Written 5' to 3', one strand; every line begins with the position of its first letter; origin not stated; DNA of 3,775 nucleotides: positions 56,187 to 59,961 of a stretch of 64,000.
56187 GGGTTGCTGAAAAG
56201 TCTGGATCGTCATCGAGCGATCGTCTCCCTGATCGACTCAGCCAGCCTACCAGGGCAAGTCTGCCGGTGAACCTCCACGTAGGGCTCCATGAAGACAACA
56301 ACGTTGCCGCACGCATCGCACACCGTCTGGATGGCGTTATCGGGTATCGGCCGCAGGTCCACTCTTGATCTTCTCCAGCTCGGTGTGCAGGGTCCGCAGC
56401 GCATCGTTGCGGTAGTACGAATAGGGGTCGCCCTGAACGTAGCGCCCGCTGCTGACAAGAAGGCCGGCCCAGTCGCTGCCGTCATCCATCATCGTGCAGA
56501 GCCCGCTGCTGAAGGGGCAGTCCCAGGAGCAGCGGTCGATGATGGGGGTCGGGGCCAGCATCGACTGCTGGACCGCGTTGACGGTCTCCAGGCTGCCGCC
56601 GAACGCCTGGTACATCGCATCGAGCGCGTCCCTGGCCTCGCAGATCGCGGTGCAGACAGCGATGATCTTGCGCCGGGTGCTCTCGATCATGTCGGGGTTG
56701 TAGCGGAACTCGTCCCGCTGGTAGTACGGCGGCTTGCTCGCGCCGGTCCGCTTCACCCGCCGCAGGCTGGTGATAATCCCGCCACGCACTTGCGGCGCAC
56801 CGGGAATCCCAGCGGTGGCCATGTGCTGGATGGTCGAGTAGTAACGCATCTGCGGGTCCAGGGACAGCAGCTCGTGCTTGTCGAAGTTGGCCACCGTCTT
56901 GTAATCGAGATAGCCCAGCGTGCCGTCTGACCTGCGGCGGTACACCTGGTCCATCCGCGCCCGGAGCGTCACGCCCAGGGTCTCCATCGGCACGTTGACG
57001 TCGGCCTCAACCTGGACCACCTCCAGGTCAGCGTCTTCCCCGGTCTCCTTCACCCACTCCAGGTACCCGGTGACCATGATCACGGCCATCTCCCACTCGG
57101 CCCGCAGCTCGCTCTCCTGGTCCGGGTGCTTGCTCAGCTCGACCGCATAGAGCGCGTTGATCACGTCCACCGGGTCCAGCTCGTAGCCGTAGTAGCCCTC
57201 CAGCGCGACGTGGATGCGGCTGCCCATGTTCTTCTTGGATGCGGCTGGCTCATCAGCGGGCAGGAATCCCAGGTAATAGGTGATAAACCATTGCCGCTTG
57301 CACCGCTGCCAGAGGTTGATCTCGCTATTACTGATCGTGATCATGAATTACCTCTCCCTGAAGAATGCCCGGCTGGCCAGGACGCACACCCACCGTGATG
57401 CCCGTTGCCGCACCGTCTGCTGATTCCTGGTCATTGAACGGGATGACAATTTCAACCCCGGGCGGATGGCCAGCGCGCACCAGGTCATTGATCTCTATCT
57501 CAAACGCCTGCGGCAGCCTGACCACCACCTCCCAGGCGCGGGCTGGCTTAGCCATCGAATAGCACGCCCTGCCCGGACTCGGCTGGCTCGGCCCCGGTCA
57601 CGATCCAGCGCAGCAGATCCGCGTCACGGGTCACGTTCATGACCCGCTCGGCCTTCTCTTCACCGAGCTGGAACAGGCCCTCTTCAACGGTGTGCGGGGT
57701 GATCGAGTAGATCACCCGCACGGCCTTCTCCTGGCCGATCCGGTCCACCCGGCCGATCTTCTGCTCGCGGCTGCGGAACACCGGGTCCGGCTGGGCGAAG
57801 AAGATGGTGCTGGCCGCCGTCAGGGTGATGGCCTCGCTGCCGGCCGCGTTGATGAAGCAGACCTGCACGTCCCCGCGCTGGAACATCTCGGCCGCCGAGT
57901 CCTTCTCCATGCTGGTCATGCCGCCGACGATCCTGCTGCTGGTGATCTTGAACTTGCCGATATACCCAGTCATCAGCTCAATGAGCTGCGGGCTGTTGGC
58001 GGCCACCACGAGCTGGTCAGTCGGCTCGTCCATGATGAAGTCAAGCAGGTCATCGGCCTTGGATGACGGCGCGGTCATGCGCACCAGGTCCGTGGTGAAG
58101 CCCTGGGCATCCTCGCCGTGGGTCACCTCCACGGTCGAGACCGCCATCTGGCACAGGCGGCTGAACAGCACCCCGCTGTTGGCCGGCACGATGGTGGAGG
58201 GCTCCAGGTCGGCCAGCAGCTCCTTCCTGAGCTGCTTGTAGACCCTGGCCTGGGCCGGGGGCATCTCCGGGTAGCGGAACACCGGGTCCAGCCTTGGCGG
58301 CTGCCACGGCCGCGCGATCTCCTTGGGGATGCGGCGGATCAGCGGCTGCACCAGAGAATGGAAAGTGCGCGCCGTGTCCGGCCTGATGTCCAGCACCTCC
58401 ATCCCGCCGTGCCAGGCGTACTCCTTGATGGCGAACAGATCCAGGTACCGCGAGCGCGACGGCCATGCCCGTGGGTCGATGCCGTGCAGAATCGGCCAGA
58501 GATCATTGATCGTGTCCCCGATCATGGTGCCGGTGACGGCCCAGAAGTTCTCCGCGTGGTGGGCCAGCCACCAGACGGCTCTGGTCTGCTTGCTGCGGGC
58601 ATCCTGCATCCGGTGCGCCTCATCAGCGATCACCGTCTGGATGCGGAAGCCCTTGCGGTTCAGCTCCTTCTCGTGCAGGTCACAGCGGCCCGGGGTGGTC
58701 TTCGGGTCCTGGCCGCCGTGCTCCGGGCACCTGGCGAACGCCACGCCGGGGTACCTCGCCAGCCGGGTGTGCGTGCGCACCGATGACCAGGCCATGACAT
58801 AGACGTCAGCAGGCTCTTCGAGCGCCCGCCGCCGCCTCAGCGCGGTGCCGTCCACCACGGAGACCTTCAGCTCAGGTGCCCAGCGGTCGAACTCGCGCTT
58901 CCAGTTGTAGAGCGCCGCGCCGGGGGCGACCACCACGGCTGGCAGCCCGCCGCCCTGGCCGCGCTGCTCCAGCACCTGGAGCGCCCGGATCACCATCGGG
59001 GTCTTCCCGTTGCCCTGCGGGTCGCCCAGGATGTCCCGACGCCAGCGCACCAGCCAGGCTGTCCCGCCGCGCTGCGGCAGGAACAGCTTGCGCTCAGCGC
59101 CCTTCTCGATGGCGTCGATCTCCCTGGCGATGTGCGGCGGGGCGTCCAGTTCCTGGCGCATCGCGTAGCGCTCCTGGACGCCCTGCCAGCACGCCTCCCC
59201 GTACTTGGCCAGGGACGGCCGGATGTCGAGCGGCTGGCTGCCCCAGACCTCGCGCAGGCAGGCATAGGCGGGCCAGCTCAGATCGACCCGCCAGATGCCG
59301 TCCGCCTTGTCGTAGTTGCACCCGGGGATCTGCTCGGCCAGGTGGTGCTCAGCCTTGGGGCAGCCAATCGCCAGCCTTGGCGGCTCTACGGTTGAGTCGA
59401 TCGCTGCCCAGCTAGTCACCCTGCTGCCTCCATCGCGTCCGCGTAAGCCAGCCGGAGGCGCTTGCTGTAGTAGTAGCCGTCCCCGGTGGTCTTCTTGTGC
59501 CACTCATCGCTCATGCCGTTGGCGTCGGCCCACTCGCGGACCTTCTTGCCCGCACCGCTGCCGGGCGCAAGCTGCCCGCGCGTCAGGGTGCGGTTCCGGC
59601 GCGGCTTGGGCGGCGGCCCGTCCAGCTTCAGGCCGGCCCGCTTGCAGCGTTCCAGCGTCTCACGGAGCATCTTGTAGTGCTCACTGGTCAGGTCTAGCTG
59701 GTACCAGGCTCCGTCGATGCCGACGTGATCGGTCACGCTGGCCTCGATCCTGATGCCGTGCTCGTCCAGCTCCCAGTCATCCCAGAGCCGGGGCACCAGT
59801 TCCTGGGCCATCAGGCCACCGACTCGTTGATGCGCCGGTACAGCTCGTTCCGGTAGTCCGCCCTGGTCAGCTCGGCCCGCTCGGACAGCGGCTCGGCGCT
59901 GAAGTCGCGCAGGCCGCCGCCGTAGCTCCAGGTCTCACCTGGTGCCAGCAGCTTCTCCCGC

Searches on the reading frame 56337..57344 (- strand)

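Call 33: search_protein_families(library=pfam, proteins=[window:56337-57344:-], max_evalue=0.01)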
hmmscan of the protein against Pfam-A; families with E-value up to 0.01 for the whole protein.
window:56337-57344:- (335 aa): 1 family
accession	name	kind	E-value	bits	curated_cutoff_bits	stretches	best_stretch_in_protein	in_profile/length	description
PF12705.13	PDDEXK_1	-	5.6e-19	69.5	22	1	4-226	2-223/247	PD-(D/E)XK nuclease superfamily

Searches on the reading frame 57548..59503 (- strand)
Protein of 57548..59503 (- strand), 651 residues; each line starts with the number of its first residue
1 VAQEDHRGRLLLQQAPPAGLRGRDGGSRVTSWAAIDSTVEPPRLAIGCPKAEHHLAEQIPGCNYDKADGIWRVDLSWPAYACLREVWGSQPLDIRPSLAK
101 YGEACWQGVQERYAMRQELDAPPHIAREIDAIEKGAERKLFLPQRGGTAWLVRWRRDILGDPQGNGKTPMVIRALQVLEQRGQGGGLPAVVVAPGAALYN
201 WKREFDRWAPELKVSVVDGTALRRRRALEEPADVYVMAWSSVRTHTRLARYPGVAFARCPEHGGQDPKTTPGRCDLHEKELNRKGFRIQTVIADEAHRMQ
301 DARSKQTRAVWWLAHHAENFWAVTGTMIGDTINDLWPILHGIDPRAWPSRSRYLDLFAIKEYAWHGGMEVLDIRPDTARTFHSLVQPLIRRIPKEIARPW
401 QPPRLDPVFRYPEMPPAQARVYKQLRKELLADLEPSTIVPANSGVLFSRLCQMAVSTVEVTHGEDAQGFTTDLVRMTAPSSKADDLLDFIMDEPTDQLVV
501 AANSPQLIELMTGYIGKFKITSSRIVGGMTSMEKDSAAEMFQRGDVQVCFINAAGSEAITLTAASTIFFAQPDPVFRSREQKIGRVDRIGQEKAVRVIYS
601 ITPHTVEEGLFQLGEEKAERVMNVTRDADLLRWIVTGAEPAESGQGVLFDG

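Call 33: search_protein_families(library=pfam, proteins=[window:57548-59503:-], max_evalue=0.01)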
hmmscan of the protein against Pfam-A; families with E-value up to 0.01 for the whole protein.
window:57548-59503:- (651 aa): 4 families
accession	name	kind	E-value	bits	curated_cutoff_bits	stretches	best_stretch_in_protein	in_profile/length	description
PF00176.29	SNF2-rel_dom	-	1.1e-24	87.5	24.9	1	144-431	2-259/290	SNF2-related domain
PF00271.37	Helicase_C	-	8.2e-09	36.1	23.5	1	482-590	2-110/110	Helicase conserved C-terminal domain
PF00270.35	DEAD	-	1.3e-05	25.5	26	0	269-334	100-166/167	DEAD/DEAH box helicase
PF04851.21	ResIII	-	3e-05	24.4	22.5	1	161-308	30-144/164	Type III restriction enzyme, res subunit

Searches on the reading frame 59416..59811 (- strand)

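Call 33: search_protein_families(library=pfam, proteins=[window:59416-59811:-], max_evalue=0.01)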
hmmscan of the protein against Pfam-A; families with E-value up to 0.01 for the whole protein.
window:59416-59811:- (131 aa): 1 family
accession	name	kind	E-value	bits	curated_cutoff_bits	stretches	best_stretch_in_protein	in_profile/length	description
PF11774.14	Lsr2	-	1.2e-06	28.5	29.6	1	1-55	1-49/58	Lsr2 dimerization domain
